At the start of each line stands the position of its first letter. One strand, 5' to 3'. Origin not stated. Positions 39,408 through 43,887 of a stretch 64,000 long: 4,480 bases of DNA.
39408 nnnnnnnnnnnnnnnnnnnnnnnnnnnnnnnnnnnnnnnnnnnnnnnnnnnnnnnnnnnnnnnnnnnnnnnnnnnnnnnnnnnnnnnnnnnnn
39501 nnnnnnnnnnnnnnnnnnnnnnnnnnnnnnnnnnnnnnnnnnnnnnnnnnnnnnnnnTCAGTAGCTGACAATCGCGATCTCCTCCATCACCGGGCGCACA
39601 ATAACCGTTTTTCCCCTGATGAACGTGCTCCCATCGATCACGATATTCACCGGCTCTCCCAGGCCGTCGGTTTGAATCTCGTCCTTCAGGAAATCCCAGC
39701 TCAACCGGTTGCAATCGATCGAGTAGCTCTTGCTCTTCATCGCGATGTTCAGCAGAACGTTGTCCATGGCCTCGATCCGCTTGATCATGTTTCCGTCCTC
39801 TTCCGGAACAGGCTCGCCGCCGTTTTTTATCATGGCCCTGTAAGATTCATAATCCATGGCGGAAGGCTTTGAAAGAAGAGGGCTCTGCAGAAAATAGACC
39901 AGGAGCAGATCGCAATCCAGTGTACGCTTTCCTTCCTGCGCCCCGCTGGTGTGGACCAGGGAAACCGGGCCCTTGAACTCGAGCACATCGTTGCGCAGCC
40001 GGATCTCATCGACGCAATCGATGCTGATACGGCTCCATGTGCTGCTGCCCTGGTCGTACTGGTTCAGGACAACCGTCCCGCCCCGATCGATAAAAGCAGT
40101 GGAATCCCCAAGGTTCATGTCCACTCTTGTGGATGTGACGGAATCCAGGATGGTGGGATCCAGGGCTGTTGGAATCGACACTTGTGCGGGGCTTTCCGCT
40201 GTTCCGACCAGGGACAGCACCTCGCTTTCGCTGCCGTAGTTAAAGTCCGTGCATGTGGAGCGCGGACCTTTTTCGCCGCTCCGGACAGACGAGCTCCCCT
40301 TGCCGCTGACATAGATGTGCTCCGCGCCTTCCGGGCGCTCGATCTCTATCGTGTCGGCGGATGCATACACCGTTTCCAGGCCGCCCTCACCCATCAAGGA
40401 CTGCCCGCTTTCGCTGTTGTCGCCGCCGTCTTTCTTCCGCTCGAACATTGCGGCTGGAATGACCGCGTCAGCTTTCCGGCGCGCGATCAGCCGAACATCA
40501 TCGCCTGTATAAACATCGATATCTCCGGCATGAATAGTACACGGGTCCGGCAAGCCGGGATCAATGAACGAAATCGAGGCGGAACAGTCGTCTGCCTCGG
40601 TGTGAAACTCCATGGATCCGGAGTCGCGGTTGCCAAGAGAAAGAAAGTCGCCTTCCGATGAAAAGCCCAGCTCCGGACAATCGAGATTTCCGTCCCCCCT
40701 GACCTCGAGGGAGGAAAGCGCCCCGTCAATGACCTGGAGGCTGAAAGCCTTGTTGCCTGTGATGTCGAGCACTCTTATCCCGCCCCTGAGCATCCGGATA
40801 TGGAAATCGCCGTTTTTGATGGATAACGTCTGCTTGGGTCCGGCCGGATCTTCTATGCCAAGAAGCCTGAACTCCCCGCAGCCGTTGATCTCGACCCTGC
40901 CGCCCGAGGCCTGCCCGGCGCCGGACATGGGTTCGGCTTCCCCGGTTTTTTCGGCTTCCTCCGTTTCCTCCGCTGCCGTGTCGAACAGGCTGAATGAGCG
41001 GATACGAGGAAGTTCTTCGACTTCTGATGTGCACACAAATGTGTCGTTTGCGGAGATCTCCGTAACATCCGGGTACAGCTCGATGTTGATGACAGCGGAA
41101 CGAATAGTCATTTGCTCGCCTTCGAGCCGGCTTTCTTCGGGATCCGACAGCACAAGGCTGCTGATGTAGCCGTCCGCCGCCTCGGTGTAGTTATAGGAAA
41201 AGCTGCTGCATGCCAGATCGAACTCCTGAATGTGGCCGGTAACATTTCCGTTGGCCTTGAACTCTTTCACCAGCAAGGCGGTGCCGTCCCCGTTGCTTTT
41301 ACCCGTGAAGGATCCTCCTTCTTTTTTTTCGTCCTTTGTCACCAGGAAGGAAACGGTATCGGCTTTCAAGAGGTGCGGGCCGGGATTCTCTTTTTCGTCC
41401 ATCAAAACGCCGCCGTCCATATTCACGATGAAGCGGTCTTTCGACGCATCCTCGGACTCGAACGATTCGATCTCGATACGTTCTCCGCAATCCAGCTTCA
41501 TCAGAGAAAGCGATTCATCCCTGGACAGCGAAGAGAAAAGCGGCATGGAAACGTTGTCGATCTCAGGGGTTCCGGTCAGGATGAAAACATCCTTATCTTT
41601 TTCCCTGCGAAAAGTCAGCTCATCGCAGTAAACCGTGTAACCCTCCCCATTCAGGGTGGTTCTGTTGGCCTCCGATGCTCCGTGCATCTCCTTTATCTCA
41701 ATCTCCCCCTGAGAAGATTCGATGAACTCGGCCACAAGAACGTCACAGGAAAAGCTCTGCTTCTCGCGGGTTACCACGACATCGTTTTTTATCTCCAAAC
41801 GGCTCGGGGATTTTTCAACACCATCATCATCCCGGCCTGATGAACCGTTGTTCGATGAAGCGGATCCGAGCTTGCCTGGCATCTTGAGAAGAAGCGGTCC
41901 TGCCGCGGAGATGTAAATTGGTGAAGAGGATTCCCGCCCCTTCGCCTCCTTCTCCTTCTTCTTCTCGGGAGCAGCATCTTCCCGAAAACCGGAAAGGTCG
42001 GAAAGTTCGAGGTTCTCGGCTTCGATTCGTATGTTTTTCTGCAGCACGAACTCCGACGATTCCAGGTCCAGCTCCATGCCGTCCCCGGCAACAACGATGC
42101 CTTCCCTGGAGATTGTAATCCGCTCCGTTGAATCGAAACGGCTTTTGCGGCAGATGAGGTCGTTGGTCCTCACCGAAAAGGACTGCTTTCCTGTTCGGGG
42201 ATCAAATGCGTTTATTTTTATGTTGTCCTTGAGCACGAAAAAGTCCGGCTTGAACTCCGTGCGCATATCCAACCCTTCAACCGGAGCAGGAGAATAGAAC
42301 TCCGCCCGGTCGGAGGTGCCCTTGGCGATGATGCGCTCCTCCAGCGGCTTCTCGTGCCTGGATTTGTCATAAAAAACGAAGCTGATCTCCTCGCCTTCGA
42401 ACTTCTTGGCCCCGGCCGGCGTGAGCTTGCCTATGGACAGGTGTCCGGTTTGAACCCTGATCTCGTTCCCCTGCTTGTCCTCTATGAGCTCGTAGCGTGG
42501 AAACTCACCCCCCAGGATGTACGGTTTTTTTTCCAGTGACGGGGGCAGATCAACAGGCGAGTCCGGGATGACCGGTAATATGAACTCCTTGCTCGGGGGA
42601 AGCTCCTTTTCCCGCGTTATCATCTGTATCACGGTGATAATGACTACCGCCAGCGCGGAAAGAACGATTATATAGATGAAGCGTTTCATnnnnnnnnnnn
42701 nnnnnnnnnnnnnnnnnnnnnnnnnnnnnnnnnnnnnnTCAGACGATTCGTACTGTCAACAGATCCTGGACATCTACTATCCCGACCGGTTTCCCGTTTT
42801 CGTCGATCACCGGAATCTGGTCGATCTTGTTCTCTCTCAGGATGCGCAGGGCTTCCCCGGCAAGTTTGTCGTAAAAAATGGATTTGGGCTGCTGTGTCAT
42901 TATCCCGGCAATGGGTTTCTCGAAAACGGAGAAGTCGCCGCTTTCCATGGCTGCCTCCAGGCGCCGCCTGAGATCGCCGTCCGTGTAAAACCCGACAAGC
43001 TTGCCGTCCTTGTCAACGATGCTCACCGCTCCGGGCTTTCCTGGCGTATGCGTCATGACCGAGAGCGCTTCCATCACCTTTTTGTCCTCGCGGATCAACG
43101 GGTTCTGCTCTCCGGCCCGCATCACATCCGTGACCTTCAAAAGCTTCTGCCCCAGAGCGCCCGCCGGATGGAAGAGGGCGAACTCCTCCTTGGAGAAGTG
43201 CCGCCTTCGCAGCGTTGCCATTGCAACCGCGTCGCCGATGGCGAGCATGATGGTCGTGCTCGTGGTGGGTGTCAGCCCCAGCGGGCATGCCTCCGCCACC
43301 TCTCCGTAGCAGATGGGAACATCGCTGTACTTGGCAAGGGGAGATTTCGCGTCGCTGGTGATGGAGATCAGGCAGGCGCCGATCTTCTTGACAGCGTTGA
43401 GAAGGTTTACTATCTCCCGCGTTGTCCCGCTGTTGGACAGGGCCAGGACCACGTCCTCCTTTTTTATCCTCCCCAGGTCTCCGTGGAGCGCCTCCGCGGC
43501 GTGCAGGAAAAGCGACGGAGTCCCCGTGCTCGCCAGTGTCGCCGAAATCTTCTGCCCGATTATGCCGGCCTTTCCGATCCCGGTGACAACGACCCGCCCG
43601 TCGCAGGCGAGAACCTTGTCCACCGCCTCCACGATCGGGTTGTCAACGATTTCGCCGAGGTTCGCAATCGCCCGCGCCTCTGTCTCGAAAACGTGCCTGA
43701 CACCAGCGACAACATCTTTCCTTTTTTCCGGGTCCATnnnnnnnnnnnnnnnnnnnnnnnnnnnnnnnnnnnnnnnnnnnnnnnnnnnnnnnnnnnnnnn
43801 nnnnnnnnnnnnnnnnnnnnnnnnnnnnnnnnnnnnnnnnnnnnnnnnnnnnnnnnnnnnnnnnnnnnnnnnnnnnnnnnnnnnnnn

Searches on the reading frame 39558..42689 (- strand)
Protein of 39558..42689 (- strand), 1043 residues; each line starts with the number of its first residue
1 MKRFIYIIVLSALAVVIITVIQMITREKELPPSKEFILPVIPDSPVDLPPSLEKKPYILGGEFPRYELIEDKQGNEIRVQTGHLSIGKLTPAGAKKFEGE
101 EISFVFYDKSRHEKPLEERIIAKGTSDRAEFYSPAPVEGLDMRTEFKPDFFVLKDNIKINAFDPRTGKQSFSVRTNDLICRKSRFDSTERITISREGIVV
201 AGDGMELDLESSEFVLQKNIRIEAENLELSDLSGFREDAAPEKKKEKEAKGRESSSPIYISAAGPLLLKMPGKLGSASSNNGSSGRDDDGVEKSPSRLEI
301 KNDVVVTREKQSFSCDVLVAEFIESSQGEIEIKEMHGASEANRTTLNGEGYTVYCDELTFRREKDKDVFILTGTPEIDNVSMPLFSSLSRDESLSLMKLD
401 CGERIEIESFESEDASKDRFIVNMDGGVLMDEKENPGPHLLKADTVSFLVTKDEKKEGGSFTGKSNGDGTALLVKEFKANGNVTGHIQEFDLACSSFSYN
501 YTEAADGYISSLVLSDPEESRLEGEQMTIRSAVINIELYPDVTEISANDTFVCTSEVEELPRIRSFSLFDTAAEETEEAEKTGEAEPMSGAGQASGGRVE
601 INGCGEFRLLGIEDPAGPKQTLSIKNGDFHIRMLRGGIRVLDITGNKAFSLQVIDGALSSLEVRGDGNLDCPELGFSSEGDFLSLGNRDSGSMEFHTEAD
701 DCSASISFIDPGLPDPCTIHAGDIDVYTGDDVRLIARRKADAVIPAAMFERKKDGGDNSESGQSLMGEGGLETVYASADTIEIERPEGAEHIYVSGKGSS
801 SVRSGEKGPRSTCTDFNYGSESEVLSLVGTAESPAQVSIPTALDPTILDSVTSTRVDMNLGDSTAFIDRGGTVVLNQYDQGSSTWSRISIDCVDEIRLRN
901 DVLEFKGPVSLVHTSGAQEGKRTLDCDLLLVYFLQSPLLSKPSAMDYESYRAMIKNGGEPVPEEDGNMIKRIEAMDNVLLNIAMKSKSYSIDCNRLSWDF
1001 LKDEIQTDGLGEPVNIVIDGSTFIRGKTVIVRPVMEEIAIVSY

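Call 17: search_protein_families(library=pfam, proteins=[window:39558-42689:-], max_evalue=0.001)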
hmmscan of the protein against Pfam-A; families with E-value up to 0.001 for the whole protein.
window:39558-42689:- (1043 aa): 0 families

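Call 68: search_protein_families(library=ncbifam, proteins=[window:39558-42689:-], max_evalue=0.001)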
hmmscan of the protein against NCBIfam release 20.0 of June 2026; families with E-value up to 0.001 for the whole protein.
window:39558-42689:- (1043 aa): 1 family
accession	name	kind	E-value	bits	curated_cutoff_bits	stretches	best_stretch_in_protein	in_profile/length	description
TIGR04409.1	LptC_YrbK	equivalog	0.00014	21.5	38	1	153-222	109-178/180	LPS export ABC transporter periplasmic protein LptC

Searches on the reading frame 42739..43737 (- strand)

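Call 17: search_protein_families(library=pfam, proteins=[window:42739-43737:-], max_evalue=0.001)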
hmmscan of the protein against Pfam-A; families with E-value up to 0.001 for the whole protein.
window:42739-43737:- (332 aa): 3 families
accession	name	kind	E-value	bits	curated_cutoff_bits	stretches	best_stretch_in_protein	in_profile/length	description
PF01380.27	SIS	-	8.8e-24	84.2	25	1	43-173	2-130/131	SIS domain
PF00571.33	CBS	-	1.5e-19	70.5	24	2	277-329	2-54/57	CBS domain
PF13580.11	SIS_2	-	5.9e-06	26.8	27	1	89-128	99-138/138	SIS domain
